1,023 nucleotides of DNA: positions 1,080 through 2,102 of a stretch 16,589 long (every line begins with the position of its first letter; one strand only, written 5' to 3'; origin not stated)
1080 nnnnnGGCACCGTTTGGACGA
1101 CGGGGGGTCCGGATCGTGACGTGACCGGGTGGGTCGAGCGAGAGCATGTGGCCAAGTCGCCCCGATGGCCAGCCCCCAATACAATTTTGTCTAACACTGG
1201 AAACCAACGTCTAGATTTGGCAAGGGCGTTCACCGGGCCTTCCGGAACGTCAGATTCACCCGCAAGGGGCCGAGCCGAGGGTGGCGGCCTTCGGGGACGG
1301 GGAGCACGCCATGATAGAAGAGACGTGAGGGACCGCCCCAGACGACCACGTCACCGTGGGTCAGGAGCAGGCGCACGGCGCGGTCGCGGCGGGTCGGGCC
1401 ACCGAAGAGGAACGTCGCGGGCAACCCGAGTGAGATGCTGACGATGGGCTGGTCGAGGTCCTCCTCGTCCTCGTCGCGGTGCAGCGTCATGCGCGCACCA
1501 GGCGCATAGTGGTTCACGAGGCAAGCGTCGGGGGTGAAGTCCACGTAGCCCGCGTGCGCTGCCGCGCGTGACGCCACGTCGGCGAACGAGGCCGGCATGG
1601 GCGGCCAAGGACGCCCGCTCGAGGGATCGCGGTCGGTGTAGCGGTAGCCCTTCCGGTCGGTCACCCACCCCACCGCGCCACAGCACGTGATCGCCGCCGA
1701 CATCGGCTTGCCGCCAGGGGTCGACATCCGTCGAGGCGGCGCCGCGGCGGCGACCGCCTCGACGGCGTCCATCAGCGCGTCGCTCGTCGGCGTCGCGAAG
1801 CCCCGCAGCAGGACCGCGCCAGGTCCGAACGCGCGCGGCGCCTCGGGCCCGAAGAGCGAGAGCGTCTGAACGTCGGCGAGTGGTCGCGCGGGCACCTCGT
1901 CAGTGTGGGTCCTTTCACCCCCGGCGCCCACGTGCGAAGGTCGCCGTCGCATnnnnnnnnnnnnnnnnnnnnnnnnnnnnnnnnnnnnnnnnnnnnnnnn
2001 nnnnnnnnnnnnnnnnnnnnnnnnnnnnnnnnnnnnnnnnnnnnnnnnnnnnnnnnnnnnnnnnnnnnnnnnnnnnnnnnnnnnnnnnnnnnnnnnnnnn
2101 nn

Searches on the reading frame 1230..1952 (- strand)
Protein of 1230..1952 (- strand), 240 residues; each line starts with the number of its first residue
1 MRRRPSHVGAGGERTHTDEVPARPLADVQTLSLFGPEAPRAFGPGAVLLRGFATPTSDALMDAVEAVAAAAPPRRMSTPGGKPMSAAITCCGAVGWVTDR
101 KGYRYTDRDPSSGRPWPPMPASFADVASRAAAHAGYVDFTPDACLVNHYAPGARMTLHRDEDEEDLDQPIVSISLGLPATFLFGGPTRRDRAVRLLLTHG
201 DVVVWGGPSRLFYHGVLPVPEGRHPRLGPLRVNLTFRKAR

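Call 7: search_protein_families(library=pfam, proteins=[window:1230-1952:-], max_evalue=0.01)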
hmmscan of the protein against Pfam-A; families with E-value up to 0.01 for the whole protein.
window:1230-1952:- (240 aa): 1 family
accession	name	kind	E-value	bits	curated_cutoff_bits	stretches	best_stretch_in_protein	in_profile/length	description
PF13532.12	2OG-FeII_Oxy_2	-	3.5e-56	191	31.2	1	45-237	1-194/194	2OG-Fe(II) oxygenase superfamily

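Call 25: find_encoding_contigs(protein=window:1230-1952:-, flank=10000, max_places=6)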
Protein window:1230-1952:- (240 aa): no gene with exactly this product is on record in the collection.
